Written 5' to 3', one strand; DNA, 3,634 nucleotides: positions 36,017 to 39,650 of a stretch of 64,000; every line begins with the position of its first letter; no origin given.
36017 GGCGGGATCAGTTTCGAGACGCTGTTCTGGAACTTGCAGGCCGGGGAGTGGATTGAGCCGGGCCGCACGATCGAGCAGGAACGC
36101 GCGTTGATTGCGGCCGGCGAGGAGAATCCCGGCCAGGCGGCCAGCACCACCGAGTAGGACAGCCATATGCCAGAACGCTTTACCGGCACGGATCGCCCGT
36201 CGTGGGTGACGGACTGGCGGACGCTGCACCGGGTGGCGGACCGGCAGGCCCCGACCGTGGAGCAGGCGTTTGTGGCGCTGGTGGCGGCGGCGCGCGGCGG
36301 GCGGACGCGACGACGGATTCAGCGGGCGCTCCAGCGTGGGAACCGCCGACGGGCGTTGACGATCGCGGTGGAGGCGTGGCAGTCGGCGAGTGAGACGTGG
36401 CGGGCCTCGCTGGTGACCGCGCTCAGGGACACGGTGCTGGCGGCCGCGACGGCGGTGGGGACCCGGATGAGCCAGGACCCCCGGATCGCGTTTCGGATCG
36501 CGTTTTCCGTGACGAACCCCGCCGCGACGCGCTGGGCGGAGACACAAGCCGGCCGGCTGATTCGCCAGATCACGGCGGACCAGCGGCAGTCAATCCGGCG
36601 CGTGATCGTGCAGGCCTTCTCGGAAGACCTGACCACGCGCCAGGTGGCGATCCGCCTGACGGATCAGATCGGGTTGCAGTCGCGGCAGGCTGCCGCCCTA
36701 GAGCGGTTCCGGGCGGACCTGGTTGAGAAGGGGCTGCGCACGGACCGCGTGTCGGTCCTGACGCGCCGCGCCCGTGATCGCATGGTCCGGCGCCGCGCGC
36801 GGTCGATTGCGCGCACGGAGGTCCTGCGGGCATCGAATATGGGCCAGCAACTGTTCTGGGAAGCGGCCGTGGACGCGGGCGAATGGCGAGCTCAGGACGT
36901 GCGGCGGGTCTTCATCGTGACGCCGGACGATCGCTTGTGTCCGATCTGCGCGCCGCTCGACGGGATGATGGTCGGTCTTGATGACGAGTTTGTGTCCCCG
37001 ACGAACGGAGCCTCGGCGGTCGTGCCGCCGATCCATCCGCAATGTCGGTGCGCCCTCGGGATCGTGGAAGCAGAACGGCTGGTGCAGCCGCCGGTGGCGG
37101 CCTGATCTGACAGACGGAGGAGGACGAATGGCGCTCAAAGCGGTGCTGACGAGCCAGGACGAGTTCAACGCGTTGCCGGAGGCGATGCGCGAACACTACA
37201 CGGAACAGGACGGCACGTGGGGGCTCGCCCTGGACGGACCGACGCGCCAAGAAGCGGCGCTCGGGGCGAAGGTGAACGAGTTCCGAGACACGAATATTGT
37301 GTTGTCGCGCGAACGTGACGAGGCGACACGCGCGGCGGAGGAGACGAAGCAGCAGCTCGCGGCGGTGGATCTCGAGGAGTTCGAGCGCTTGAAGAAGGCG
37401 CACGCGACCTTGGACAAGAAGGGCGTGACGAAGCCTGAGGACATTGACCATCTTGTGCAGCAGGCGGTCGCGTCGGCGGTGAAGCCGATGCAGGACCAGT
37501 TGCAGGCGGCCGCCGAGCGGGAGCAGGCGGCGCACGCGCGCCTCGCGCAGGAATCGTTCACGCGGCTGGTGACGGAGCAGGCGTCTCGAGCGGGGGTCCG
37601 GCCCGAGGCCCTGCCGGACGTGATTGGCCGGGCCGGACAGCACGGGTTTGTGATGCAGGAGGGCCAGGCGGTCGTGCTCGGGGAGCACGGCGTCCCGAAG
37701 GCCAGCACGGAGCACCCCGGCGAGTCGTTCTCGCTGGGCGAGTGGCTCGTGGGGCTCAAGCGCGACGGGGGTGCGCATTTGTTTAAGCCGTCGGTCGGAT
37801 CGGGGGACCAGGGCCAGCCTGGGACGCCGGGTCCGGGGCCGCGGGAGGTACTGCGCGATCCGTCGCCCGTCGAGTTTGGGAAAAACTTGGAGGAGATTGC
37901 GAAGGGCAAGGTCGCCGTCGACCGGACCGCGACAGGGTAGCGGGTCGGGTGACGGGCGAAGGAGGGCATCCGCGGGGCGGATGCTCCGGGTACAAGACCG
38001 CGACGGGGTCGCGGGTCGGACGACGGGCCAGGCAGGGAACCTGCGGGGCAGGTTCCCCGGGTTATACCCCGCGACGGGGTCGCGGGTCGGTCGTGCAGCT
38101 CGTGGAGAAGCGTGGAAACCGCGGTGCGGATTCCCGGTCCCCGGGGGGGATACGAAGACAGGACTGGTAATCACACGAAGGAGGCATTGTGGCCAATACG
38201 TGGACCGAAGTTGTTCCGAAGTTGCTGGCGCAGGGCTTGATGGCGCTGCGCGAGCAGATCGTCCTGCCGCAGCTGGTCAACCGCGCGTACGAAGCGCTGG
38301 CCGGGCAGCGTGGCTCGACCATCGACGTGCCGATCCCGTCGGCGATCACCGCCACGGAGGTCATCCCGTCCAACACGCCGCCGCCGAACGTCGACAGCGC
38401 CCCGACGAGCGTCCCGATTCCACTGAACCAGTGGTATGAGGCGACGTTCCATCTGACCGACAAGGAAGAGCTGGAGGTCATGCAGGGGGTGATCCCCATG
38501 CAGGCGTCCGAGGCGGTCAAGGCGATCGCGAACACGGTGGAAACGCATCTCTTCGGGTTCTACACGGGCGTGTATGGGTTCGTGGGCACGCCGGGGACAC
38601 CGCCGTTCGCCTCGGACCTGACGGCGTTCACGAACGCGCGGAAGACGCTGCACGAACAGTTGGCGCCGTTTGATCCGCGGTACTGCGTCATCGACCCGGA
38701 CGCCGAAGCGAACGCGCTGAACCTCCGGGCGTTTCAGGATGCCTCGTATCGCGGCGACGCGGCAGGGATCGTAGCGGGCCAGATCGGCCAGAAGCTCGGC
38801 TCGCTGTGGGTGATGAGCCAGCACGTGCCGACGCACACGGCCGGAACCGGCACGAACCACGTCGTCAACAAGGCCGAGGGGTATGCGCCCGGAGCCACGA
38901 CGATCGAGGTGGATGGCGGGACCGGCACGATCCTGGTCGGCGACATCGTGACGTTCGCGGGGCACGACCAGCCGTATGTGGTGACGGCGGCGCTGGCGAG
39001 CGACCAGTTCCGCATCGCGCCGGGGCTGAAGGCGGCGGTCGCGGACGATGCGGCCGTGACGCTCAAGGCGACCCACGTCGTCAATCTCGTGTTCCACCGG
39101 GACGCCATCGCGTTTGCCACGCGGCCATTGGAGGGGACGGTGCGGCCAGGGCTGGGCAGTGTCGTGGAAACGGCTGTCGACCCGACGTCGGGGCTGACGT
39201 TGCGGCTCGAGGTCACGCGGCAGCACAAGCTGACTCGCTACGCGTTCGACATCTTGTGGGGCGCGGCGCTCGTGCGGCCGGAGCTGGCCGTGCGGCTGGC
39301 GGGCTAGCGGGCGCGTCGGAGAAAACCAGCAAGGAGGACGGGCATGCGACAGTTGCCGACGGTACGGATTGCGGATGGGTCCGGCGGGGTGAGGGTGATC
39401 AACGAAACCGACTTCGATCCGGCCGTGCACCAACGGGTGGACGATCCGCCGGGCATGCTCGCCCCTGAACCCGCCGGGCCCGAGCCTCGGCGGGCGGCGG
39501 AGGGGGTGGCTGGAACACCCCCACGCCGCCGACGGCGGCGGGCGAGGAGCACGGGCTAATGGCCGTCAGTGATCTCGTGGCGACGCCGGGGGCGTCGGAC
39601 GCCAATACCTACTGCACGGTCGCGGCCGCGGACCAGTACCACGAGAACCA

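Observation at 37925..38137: Three tandem 71-nt units of paired GC-rich hairpins, with compensatory changes, between the scaffold and capsid genes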

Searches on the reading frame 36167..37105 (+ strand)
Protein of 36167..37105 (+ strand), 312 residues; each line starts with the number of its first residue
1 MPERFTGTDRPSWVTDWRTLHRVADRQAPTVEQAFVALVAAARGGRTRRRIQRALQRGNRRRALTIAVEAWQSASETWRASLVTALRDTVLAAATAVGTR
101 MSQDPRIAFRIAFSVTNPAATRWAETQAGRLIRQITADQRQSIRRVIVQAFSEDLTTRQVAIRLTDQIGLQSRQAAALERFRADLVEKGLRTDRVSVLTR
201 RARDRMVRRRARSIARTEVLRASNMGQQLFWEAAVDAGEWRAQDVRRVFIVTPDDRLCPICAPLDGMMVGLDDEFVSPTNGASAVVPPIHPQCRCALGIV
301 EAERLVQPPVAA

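Call 4: search_protein_families(library=pfam, proteins=[window:36167-37105:+], max_evalue=0.01)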
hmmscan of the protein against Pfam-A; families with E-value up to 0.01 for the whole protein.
window:36167-37105:+ (312 aa): 1 family
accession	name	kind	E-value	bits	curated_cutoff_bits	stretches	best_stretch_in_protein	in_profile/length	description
PF04233.19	Phage_Mu_F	-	2.9e-15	57.4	29.6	1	195-297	17-111/112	Phage Mu protein F like protein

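Call 71: search_protein_families(library=phrogs, proteins=[window:36167-37102:+], max_evalue=0.001)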
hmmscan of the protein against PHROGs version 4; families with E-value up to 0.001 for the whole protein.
window:36167-37102:+ (312 aa): 12 families
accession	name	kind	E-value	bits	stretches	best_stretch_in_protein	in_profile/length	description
phrog_3517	-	head and packaging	1.5e-40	140.7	1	18-300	10-328/371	head morphogenesis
phrog_16493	-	head and packaging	7e-27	95.3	1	78-297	61-281/535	head maturation protease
phrog_2468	-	head and packaging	3.1e-23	83.7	1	102-303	111-275/303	head morphogenesis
phrog_6577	-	unknown function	1.2e-17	64.5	1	113-297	89-226/1066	-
phrog_28652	-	unknown function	2.1e-16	60.8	1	20-303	22-302/497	-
phrog_2662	-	head and packaging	3e-15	56.8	1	186-303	595-711/717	portal protein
phrog_4728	-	head and packaging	9.4e-13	48.8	1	207-299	216-298/591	head morphogenesis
phrog_115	-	head and packaging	4.5e-12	46.9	1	140-298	207-315/665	minor head protein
phrog_595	-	head and packaging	2.6e-09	38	1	138-297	184-294/513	head maturation protease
phrog_241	-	head and packaging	1.1e-07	32.3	1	72-297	87-270/679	head morphogenesis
phrog_7625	-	head and packaging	7.4e-06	26.1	1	135-299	127-247/504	head morphogenesis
phrog_2841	-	head and packaging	1.3e-05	25.5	1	208-296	228-302/525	minor head protein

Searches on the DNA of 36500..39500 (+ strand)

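Call 5: search_rna_families(source=window, start=36500, end=39500, threshold=evalue, max_evalue=10)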
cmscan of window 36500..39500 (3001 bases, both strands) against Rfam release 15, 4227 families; matches with E-value up to 10: 5.
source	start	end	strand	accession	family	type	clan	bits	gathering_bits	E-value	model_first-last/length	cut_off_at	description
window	38955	39016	-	RF01665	P13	Gene; sRNA;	-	20.4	70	5.5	1-76/76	no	Pseudomonas sRNA P13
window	36763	36798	-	RF02468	Ms_IGR-4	Gene; sRNA;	-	19.1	55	5.1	1-38/38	no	Mycobacterium sRNA Ms_IGR-4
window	37919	37956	-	RF02044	CDKN2B-AS_2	Gene; lncRNA;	-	18.5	50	0.96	1-46/46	no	CDKN2B antisense RNA 1 convserved region 2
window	38865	38941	-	RF02866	ncS16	Gene; sRNA;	-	17.9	48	3.1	1-83/83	no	Burkholderia sRNA 16 (Bc_KC_sr1)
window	36505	36607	+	RF00370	sroD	Gene; sRNA;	-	16.2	50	9.2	1-86/86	no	sroD RNA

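Call 16: search_dna_similar(query=window:36978-39307:+, collection=phages, mode=distant)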
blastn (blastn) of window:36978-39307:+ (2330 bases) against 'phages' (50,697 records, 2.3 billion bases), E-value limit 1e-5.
Records with a match: 3; places in all: 3; records where one place covers at least 80% of the query: 0.
Best place of each record, by identity: 60-80% 3.
By first word of the organism name: Synechococcus 2; Microcystis 1.
By host as written in the record: Microcystis elabens 1; Synechococcus sp. PCC 7002 1; Synechococcus sp. 1.
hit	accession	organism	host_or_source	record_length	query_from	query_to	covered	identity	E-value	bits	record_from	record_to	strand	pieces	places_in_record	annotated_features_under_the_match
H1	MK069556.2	Microcystis phage Me-ZS1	Microcystis elabens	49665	1856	1979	5%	73.0%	2e-7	65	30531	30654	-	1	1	P22 coat-protein 5 family protein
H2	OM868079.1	Synechococcus phage Yong-M4-211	Synechococcus sp. PCC 7002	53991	1947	2047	4%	73.1%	9e-6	59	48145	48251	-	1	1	P22 coat protein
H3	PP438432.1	Synechococcus phage Ssp-JY42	Synechococcus sp.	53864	1947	2047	4%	73.1%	9e-6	59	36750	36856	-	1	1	P22 coat protein 5 family protein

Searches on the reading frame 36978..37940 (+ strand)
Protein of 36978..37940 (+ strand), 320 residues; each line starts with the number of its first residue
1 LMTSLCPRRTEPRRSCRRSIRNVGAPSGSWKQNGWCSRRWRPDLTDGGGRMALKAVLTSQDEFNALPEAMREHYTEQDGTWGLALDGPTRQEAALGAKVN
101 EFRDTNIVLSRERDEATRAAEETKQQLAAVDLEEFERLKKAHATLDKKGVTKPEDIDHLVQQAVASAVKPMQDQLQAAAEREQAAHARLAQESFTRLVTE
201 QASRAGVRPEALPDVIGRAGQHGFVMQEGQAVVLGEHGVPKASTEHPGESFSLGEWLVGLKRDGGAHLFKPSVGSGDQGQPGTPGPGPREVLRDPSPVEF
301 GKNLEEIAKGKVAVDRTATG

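Call 4: search_protein_families(library=pfam, proteins=[window:36978-37940:+], max_evalue=0.01)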
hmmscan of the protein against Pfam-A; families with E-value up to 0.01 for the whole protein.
window:36978-37940:+ (320 aa): 0 families

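Call 71: search_protein_families(library=phrogs, proteins=[window:37128-37937:+], max_evalue=0.001)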
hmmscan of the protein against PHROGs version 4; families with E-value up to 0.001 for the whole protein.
window:37128-37937:+ (270 aa): 1 family
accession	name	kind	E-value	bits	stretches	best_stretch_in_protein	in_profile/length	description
phrog_206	-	head and packaging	4.8e-23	83.2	1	10-236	8-227/263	head scaffolding protein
